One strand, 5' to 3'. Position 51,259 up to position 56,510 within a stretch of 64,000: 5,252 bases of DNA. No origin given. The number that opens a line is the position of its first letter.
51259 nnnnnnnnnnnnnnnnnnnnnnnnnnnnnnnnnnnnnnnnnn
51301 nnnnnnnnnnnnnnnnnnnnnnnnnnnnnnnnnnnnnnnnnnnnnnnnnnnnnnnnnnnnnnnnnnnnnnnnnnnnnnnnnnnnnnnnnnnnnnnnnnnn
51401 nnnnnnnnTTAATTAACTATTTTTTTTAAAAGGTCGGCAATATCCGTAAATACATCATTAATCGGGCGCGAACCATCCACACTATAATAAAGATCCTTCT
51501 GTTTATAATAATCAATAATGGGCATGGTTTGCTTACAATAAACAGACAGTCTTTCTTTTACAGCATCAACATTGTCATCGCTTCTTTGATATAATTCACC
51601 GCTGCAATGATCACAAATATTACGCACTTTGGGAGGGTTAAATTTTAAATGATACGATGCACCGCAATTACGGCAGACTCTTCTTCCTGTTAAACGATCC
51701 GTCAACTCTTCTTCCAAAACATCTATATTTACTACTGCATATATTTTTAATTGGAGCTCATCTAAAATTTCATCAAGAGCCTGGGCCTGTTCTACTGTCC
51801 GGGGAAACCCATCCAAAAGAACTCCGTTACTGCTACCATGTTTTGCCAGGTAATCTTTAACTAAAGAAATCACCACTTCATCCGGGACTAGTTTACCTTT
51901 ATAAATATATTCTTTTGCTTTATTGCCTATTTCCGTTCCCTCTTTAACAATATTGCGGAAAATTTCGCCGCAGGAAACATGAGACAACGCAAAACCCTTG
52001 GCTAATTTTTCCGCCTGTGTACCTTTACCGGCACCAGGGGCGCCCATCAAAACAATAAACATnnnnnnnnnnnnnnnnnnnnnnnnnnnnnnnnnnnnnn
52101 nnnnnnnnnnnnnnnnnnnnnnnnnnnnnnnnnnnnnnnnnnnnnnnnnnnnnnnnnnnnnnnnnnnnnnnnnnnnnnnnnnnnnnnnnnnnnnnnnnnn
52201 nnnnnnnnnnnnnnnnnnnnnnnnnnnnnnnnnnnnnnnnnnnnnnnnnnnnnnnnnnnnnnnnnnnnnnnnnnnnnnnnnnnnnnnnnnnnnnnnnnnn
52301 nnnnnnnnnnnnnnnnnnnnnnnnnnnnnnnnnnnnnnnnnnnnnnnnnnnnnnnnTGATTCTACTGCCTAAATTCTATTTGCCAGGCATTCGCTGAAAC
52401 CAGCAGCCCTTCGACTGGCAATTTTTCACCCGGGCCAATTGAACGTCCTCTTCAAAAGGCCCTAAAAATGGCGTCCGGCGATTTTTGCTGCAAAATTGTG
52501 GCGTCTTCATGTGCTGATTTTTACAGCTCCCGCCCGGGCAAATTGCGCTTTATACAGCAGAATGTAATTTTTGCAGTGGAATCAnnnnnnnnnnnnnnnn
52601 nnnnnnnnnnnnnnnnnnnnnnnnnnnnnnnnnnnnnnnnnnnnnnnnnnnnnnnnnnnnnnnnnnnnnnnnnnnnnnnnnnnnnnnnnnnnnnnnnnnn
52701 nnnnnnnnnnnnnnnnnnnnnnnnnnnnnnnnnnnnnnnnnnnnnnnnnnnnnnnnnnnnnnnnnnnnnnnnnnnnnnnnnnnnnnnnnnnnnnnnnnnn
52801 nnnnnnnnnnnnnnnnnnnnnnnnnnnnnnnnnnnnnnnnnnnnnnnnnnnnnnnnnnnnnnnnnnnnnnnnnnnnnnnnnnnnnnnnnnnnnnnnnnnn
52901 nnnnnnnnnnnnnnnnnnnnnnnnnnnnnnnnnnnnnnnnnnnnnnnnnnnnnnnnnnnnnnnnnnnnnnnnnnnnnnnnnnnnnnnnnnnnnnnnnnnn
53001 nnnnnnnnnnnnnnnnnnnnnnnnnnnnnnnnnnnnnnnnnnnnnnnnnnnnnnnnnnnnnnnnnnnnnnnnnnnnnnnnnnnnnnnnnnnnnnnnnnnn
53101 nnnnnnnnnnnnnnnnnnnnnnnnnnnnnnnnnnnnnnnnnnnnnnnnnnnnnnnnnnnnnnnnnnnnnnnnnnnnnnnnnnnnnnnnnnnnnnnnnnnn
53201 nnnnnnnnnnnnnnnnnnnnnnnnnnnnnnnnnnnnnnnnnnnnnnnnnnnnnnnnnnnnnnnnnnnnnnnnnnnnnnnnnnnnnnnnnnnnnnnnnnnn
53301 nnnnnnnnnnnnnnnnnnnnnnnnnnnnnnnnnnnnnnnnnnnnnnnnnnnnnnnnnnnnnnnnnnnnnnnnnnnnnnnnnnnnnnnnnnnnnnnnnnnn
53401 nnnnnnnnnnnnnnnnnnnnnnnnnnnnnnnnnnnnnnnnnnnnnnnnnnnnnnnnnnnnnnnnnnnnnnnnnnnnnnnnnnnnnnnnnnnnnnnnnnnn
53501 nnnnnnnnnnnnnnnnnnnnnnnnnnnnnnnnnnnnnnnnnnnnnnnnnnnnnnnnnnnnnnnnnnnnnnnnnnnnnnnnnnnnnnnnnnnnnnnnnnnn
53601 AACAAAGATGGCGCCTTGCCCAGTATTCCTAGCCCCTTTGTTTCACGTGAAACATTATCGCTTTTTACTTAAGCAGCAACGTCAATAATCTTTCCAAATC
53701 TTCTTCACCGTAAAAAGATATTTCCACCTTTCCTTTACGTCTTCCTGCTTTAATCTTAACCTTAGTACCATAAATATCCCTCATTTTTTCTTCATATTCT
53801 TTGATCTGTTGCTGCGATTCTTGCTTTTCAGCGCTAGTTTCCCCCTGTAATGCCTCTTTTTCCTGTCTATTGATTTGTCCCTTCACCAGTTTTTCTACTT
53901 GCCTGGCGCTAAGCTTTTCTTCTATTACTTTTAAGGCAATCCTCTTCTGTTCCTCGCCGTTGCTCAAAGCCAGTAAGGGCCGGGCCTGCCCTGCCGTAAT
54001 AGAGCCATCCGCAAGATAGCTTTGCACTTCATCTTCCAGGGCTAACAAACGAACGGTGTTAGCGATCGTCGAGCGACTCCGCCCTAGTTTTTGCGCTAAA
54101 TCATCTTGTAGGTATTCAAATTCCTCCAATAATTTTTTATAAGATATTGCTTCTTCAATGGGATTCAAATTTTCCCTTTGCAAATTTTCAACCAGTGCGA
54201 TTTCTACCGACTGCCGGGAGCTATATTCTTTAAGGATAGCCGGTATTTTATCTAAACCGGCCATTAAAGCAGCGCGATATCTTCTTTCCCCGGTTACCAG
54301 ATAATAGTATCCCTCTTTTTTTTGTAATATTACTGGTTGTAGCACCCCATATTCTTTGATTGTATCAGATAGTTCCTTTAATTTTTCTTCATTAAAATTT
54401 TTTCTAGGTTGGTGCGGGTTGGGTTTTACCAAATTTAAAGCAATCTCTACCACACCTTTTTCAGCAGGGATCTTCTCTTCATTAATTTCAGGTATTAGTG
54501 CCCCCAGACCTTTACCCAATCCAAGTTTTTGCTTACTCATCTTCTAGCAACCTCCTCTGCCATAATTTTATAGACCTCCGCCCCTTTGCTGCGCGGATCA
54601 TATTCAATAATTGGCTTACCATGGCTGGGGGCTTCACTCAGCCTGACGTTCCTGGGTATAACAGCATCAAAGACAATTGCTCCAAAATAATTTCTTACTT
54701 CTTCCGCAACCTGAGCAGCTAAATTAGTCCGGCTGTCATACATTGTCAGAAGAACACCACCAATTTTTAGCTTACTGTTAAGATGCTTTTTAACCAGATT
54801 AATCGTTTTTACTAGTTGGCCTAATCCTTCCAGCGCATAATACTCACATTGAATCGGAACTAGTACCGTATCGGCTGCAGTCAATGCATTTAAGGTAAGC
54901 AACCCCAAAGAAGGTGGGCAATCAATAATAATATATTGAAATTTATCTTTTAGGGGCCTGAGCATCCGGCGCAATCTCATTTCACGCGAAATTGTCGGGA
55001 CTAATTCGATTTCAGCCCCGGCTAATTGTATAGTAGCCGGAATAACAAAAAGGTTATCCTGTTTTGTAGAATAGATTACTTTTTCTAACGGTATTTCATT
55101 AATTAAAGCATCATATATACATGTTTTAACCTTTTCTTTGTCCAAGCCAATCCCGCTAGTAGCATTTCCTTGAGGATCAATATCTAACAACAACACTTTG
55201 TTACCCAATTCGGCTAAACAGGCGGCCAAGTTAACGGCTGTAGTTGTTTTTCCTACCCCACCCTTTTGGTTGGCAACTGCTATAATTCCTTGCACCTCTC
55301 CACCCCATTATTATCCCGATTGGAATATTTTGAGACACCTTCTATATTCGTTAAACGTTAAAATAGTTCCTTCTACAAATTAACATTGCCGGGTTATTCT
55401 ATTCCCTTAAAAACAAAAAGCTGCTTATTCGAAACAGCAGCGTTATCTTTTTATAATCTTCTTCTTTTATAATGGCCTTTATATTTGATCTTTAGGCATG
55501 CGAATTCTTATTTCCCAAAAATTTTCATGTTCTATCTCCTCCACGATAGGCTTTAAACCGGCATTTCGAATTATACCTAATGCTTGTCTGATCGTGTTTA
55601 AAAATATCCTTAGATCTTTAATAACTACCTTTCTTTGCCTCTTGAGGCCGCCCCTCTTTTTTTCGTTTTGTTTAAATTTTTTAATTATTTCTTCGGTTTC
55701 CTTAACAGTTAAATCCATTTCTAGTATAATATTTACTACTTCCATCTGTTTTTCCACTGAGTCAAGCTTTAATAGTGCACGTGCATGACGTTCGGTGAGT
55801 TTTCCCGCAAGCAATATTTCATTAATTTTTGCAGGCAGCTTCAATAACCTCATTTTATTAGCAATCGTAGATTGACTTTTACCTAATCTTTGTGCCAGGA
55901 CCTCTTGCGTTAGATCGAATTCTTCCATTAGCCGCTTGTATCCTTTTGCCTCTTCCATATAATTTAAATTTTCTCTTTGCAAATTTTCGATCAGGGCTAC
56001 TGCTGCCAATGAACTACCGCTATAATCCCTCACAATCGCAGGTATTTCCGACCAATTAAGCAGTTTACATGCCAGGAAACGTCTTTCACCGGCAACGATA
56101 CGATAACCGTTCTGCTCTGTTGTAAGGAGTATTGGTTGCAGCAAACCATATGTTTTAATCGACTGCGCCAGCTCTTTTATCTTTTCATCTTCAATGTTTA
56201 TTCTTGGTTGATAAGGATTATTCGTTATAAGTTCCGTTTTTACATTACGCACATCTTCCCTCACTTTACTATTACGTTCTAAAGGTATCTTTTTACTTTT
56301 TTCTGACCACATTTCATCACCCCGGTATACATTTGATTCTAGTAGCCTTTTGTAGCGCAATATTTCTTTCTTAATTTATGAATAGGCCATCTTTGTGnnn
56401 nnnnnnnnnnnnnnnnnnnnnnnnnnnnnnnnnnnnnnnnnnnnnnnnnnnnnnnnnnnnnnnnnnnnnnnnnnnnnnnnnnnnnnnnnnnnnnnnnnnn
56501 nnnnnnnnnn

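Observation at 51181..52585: Stand-alone, lower-GC adenylate kinase gene bracketed by two directly repeated MITE copies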

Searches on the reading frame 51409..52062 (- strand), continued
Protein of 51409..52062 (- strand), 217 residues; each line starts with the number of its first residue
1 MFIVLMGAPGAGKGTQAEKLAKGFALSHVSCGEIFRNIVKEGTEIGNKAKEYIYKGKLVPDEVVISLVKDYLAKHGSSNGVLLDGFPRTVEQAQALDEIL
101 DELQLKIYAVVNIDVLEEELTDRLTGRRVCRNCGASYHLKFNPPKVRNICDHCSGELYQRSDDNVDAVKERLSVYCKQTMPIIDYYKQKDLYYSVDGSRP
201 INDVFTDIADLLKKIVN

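Call 47: find_encoding_contigs(protein=P0079, flank=5000, max_places=1)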
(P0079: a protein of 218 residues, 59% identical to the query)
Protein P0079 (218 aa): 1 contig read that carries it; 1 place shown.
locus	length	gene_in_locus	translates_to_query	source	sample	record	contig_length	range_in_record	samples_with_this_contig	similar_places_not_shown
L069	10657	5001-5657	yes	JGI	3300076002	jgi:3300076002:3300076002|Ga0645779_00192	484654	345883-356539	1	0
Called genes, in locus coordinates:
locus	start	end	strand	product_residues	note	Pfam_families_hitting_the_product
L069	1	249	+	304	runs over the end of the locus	PF01551:Peptidase_M23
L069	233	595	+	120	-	PF04519:Bactofilin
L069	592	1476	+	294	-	PF00781:DAGK_cat, PF19279:YegS_C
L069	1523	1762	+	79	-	PF03698:UPF0180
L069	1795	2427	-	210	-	PF06866:DUF1256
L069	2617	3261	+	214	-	PF02674:Colicin_V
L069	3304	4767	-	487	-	PF12801:Fer4_5, PF12837:Fer4_6 (faint), PF12801:Fer4_5 (weak), PF12838:Fer4_7 (weak), PF13237:Fer4_10 (weak), PF00970:FAD_binding_6, PF08030:NAD_binding_6 (weak), PF00175:NAD_binding_1, +2 more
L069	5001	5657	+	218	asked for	PF00406:ADK, PF13207:AAA_17, PF13238:AAA_18 (weak), PF17213:Hydin_ADK (faint), PF05191:ADK_lid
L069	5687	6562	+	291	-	PF21088:MS_channel_1st, PF00924:MS_channel_2nd, PF21082:MS_channel_3rd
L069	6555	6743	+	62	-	PF06107:DUF951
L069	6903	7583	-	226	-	-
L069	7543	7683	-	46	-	-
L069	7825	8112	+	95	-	PF01250:Ribosomal_S6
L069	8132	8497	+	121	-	PF00436:SSB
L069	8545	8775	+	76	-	PF01084:Ribosomal_S18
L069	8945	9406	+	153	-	PF01281:Ribosomal_L9_N, PF03948:Ribosomal_L9_C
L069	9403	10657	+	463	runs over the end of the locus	PF01078:Mg_chelatase, PF05496:RuvB_N (weak), PF00158:Sigma54_activat, PF13191:AAA_16 (weak), PF00004:AAA, PF07728:AAA_5 (weak)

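Call 54: search_solved_structures(query=window:51409-52062:-, show_alignments=1, max_evalue=1e-40)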
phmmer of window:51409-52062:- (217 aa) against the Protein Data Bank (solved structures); distinct sequences matched with E-value up to 1e-40: 60.
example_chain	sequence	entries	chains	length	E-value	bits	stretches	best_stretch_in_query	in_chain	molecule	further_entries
5g3y_A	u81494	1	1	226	1.2e-82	279.8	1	2-211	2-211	ADENYLATE KINSE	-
5g3z_A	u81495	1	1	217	7.9e-80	270.7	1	2-212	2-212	ADENYLATE KINSE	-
5g40_A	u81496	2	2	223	8.5e-79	267.3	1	2-212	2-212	ADENYLATE KINSE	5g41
4qbi_A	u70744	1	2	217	1.3e-74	253.6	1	2-212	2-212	Adenylate kinase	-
4qbh_A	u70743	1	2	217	8.9e-74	250.9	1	2-212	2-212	Adenylate kinase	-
2p3s_A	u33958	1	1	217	1e-72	247.4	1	2-215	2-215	Adenylate kinase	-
2qaj_A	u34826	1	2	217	1.1e-72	247.3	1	2-214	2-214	Adenylate kinase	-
2ori_A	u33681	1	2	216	1.6e-72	246.8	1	2-213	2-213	Adenylate kinase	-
2eu8_A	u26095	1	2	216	2.2e-72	246.4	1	2-213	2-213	Adenylate kinase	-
1zin_A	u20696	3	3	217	2.8e-72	246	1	2-213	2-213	ADENYLATE KINASE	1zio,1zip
3dkv_A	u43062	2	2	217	6.5e-72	244.8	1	1-212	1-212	Adenylate kinase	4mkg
1p3j_A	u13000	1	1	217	7.4e-72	244.6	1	2-213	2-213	Adenylate kinase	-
4typ_C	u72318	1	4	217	8.4e-72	244.5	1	1-214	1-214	Adenylate kinase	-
4mkf_A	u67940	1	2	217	1.1e-71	244.1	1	2-213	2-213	Adenylate kinase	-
2oo7_A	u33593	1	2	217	1.4e-71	243.7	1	2-213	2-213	Adenylate kinase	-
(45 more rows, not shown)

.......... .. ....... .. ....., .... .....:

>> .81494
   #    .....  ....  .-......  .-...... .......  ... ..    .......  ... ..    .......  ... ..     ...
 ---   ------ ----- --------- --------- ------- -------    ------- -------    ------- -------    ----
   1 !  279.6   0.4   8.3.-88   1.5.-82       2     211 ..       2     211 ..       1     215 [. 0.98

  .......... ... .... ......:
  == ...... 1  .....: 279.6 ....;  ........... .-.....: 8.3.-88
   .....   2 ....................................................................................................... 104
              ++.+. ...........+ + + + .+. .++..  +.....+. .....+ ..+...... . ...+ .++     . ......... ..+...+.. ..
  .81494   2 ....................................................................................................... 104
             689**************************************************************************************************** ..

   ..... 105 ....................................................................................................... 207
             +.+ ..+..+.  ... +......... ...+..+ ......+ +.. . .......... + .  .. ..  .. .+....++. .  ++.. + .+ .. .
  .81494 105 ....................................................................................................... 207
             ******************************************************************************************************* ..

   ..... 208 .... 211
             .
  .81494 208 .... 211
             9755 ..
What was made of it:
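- Closest known: Canonical spc-operon adk. Same: It is a long form with a Cys4 zinc lid, and its best solved-structure matches are Firmicutes-type adenylate kinases, including reconstructed ancestral ones (5G3Y, 280 bits) and Bacillus-type enzymes (call 54).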

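Call 68: list_cluster_members(proteins=[window:51409-52062:-, window:48150-49247:-, window:52608-53201:+, window:61636-63027:+])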
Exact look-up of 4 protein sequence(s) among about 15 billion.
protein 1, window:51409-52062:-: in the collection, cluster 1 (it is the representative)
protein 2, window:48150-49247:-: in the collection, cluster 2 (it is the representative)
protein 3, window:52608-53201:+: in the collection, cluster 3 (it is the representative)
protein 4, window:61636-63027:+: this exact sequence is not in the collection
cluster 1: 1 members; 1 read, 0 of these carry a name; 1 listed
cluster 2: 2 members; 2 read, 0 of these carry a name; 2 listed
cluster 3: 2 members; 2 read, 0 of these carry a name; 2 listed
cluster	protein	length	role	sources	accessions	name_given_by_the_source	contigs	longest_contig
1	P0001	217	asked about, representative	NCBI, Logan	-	-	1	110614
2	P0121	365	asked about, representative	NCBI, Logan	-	-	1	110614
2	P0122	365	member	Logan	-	-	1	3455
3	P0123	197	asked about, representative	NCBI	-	-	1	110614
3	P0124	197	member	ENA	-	-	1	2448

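Call 69: find_encoding_contigs(protein=P0124, flank=5000, max_places=3)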
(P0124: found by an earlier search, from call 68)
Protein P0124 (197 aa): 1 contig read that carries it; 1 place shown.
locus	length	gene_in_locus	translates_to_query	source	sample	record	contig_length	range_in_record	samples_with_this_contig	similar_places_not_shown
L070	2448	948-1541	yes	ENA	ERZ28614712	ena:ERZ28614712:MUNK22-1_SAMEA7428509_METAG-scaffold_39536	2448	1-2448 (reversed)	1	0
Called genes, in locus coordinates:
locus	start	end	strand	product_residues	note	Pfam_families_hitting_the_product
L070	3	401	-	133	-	?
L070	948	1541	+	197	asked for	PF06866:DUF1256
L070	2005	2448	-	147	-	?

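Call 72: find_encoding_contigs(protein=P0122, flank=5000, max_places=3)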
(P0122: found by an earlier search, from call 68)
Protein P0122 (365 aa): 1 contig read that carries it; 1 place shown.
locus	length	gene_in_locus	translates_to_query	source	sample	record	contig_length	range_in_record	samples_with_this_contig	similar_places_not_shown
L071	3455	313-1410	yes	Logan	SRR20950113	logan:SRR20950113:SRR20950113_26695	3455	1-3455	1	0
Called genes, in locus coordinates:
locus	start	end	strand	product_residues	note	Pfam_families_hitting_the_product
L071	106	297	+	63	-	PF06107:DUF951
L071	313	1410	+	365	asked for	PF01926:MMR_HSR1, PF02421:FeoB_N (weak), PF06071:YchF-GTPase_C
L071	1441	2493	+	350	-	PF01594:AI-2E_transport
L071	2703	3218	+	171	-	-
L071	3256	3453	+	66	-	?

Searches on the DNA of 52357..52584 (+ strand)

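Call 76: search_dna_similar(query=window:52357-52584:+, collection=plasmids, mode=distant, max_rows=5)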
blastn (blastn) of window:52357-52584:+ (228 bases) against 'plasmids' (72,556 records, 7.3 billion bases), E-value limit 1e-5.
No match.
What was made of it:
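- Tried and rejected: MITE against plasmids: no match (call 76).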

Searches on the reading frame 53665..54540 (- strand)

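Call 9: search_protein_families(library=ncbifam, proteins=[window:53665-54540:-])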
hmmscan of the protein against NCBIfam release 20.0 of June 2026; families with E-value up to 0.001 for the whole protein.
window:53665-54540:- (291 aa): 7 families
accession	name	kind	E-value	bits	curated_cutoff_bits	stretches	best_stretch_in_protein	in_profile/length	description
TIGR04285.1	nucleoid_noc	exception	8.3e-70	235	315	1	30-265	2-238/255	nucleoid occlusion protein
TIGR00180.1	parB_part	domain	2e-55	187.5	58.45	1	27-204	2-184/186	ParB/RepB/Spo0J family partition protein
TIGR03734.1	PRTRC_parB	hypoth_equivalog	6.2e-31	107.5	278.6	1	43-225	6-192/555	PRTRC system ParB family protein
NF010406.0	PRK13832.1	subfamily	1.8e-15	56.5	640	1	36-205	10-182/578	plasmid partitioning protein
TIGR03454.1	partition_RepB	equivalog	8.4e-11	41.8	201.5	1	25-166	59-201/325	plasmid partitioning protein RepB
NF053625.1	SerKinSerKArch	equivalog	8.6e-05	21.8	380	1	24-132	9-115/244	ADP-dependent L-serine kinase SerK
NF010440.0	PRK13866.1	equivalog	8.9e-05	21.8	522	1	53-140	89-177/336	plasmid partitioning protein RepB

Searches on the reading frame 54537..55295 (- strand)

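Call 9: search_protein_families(library=ncbifam, proteins=[window:54537-55295:-])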
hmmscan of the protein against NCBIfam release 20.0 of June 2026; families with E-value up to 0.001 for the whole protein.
window:54537-55295:- (252 aa): 29 families (the best 25 are shown)
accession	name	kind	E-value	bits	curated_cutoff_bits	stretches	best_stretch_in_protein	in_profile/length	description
NF041546.1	ParA_partition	equivalog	3.4e-36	124.7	180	2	4-55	1-52/203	ParA family partition ATPase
TIGR01969.1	minD_arch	subfamily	1.2e-32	113.1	201.75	1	4-250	2-231/251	cell division ATPase MinD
TIGR03453.1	partition_RepA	equivalog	1.7e-30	106.1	348.45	1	4-243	106-364/387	plasmid partitioning protein RepA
NF041283.1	PrgP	equivalog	1.2e-29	103.6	400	1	4-232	4-241/297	ParA superfamily DNA segregation protein PrgP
TIGR01968.1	minD_bact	equivalog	3.5e-21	75.7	212.9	1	4-248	3-235/261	septum site-determining protein MinD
TIGR03371.1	cellulose_yhjQ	equivalog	4.4e-21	75.5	157.85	1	4-246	3-238/246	cellulose biosynthesis protein BcsQ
NF010443.0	PRK13869.1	subfamily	2.3e-20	72.8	446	1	4-221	123-359/405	plasmid-partitioning protein RepA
TIGR01287.1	nifH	equivalog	5.4e-17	62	394.35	2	10-74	7-73/275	nitrogenase iron protein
NF010259.0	PRK13705.1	equivalog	5.5e-16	58.5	725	1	4-213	108-332/388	plasmid-partitioning protein SopA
TIGR01007.1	eps_fam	subfamily_domain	2e-15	56.9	108.05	1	4-138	19-146/204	polysaccharide biosynthesis tyrosine autokinase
NF009701.0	PRK13230.1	subfamily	2.9e-15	56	350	2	10-75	8-75/291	nitrogenase reductase-like protein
TIGR03018.1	pepcterm_TyrKin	hypoth_equivalog_domain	5.7e-13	48.7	230.65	1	4-153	37-184/207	XrtA-associated tyrosine autokinase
NF033200.1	F430_CfbC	exception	1.6e-12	47.4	402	1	10-250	7-239/260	Ni-sirohydrochlorin a,c-diamide reductive cyclase ATP-dependent reductase subunit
NF008669.0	PRK11670.1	equivalog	4.3e-11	42.3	348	1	2-49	107-154/369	iron-sulfur cluster carrier protein ApbC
NF008079.0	PRK10818.1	equivalog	2.4e-10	40.2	508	1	1-242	1-239/270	septum site-determining protein MinD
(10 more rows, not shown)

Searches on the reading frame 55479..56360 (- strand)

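Call 9: search_protein_families(library=ncbifam, proteins=[window:55479-56360:-])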
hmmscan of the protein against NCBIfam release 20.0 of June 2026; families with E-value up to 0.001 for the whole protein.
window:55479-56360:- (293 aa): 7 families
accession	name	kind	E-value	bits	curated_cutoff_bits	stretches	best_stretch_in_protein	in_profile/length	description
TIGR04285.1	nucleoid_noc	exception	1.4e-96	322.8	315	1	37-290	2-255/255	nucleoid occlusion protein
TIGR00180.1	parB_part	domain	2.8e-55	187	58.45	1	35-212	3-185/186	ParB/RepB/Spo0J family partition protein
TIGR03734.1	PRTRC_parB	hypoth_equivalog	3e-25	88.8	278.6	1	50-231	6-191/555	PRTRC system ParB family protein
TIGR03454.1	partition_RepB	equivalog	1.4e-17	64.1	201.5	1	23-173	50-201/325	plasmid partitioning protein RepB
NF010406.0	PRK13832.1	subfamily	2.4e-13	49.5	640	1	40-208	7-178/578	plasmid partitioning protein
NF010440.0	PRK13866.1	equivalog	9.1e-08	31.6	522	1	35-147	63-178/336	plasmid partitioning protein RepB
NF053625.1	SerKinSerKArch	equivalog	3.1e-05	23.3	380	1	36-123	10-100/244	ADP-dependent L-serine kinase SerK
